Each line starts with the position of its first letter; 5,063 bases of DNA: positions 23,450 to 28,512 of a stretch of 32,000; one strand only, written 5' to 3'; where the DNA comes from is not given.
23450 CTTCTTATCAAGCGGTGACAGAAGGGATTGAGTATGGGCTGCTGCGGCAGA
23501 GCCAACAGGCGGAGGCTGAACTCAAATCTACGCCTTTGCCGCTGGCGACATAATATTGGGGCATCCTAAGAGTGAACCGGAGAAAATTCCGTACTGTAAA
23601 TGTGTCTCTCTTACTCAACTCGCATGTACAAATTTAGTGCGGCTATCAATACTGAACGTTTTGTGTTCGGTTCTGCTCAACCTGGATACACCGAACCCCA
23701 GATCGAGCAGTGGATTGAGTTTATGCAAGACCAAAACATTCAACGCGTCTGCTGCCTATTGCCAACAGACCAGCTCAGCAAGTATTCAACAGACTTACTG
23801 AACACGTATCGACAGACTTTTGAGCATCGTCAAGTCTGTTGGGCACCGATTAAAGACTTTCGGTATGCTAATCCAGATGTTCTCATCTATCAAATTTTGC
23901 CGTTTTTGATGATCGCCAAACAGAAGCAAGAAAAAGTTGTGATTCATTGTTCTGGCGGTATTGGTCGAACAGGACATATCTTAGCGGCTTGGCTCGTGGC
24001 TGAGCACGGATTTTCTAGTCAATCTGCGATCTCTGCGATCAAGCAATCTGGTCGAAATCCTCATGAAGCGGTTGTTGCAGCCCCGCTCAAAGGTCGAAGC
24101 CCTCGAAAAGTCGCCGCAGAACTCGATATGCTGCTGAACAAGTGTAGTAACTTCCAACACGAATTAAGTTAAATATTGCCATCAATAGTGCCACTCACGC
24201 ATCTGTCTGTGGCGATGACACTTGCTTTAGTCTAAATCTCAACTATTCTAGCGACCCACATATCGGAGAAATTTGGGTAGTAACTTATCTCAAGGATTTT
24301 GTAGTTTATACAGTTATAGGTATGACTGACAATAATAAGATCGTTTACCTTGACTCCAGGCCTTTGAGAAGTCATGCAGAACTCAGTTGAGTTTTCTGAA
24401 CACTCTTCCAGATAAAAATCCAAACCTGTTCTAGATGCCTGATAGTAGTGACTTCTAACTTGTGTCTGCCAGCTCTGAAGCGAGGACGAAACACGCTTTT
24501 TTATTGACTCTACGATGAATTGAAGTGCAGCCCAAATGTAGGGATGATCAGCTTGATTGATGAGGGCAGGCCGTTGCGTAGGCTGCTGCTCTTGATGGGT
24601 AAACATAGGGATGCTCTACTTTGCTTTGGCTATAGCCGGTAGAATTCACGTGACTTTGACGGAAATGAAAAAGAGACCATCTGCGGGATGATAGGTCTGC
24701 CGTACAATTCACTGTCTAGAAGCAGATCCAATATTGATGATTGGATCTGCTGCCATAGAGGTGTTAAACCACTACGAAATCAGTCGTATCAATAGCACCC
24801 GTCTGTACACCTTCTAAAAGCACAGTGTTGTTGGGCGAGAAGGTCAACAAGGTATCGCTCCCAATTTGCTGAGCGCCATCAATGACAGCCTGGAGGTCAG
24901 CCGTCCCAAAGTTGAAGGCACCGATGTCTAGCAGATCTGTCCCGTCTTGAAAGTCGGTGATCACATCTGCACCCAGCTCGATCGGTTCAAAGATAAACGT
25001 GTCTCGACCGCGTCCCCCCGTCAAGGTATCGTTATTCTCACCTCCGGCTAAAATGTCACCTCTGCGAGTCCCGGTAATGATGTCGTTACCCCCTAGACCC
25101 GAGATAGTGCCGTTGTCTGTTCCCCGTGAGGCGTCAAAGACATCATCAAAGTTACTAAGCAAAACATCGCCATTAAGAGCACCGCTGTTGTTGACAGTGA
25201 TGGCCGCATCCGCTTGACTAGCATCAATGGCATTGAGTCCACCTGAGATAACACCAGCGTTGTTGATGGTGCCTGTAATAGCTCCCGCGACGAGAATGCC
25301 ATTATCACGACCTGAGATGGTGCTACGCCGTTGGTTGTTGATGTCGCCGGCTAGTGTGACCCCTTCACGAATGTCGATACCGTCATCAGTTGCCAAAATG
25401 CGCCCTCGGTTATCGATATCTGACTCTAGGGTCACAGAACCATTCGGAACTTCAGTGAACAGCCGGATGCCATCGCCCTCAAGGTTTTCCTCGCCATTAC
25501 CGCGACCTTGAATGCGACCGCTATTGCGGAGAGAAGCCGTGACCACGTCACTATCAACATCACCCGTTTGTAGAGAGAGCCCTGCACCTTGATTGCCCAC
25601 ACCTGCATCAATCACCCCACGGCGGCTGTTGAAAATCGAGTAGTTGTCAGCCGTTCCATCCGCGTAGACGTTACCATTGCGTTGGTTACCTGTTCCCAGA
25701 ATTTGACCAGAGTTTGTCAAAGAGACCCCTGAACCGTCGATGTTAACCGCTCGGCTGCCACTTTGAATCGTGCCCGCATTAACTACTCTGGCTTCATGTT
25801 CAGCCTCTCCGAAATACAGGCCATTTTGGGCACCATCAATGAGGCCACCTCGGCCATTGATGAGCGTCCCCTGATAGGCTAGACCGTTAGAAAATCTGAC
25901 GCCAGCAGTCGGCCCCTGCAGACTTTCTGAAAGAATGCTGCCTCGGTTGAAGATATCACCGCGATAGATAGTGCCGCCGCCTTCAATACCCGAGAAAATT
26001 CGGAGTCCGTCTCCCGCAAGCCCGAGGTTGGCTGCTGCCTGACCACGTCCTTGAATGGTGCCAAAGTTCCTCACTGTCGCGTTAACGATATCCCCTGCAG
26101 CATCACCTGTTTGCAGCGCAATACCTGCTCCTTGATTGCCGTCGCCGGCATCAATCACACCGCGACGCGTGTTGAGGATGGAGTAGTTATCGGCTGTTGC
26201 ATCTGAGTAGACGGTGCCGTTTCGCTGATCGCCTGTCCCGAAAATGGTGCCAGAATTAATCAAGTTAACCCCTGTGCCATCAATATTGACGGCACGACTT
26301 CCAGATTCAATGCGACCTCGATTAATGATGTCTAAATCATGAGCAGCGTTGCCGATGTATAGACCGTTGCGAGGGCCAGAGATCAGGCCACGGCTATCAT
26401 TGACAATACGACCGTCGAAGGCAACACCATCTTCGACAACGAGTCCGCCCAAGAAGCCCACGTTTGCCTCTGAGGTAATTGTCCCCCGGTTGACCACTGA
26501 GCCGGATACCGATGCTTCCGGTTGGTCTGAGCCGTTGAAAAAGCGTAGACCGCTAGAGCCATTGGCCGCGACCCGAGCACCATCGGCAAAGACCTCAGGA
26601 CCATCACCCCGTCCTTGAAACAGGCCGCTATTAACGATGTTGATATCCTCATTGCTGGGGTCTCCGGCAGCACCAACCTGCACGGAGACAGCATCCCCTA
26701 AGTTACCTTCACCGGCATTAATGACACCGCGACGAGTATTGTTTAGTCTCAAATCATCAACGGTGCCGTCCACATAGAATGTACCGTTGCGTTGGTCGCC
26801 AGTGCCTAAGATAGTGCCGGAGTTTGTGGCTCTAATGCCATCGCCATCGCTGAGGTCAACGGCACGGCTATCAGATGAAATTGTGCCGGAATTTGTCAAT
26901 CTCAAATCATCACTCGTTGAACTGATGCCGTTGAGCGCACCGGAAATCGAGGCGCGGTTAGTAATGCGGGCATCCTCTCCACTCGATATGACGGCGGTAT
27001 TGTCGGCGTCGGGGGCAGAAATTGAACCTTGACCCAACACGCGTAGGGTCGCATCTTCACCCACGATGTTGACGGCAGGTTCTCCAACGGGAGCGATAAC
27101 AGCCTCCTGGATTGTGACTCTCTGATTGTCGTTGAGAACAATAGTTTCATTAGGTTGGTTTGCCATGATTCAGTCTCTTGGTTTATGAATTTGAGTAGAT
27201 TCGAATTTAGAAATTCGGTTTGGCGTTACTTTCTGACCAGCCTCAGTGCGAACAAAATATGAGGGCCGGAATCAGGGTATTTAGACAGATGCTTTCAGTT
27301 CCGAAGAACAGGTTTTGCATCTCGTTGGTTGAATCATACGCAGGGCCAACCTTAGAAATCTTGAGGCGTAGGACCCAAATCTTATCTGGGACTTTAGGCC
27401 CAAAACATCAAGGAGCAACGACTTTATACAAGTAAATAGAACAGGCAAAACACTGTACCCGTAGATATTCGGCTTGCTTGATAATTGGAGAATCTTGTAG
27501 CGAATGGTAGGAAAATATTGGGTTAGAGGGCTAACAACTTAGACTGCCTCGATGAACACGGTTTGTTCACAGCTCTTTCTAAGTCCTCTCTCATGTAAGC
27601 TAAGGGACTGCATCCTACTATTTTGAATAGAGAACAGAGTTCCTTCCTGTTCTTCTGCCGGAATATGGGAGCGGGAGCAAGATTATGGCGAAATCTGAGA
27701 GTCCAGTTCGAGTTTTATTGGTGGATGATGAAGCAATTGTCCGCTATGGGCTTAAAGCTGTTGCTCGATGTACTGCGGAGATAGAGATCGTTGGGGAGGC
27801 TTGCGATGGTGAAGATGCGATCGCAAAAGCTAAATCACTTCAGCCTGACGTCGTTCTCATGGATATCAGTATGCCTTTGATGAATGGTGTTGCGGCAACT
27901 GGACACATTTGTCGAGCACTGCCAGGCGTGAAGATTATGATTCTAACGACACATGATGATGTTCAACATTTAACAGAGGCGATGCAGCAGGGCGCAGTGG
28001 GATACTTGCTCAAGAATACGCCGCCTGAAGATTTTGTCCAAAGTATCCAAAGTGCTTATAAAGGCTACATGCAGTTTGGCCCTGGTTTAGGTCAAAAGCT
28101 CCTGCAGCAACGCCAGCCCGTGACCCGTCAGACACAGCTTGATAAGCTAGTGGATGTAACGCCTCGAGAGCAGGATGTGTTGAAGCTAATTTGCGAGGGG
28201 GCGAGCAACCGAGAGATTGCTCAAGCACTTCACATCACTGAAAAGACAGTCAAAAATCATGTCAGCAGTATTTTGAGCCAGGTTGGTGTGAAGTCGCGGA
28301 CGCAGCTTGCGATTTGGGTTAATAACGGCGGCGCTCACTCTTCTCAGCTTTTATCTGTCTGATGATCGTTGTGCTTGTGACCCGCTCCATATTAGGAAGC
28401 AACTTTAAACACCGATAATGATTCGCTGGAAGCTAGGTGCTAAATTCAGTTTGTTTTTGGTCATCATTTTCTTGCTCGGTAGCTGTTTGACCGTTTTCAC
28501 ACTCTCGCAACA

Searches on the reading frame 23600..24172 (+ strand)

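Call 46: search_protein_families(library=pfam, proteins=[window:23600-24172:+], max_evalue=0.0001)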
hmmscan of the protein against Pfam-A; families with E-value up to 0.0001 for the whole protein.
window:23600-24172:+ (190 aa): 4 families
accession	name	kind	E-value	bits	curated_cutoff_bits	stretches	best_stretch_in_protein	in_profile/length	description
PF00782.25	DSPc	-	6e-13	49.2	33.5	1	70-150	33-113/133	Dual specificity phosphatase, catalytic domain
PF22785.1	Tc-R-P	-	8.5e-11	42.8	27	1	24-134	2-103/106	Polymorphic toxin system, DSP-PTPase phosphatase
PF22784.1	PTP-SAK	-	1.6e-08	35.2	27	1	103-145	78-121/153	Swiss Army Knife protein, DSP-PTPase phosphatase domain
PF05706.17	CDKN3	-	6.9e-05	23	20.7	1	35-133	60-156/168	Cyclin-dependent kinase inhibitor 3 (CDKN3)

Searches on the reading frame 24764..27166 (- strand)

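Call 46: search_protein_families(library=pfam, proteins=[window:24764-27166:-], max_evalue=0.0001)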
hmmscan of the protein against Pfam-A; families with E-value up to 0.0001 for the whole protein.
window:24764-27166:- (800 aa): 1 family
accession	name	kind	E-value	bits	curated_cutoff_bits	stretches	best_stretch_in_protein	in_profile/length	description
PF00353.25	HemolysinCabind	-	7.8e-05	23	23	1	690-723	2-35/36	RTX calcium-binding nonapeptide repeat (4 copies)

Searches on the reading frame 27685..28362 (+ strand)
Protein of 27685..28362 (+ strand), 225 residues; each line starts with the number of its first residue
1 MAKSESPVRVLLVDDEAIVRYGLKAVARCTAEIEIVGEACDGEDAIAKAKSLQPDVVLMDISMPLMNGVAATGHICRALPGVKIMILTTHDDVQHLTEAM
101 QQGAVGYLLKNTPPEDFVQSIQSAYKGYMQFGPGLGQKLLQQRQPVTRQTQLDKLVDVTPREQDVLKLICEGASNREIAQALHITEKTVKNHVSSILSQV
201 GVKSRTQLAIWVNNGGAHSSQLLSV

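Call 46: search_protein_families(library=pfam, proteins=[window:27685-28362:+], max_evalue=0.0001)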
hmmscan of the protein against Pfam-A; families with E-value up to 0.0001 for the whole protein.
window:27685-28362:+ (225 aa): 3 families
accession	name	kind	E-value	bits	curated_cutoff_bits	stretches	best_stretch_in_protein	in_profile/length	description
PF00072.30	Response_reg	-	8.3e-26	90.8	30.2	1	10-121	1-110/111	Response regulator receiver domain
PF00196.25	GerE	-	2.8e-18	65.7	23.5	1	159-211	4-56/57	Bacterial regulatory proteins, luxR family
PF08281.18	Sigma70_r4_2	-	7.8e-07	29.1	25.7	1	159-194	12-48/54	Sigma-70, region 4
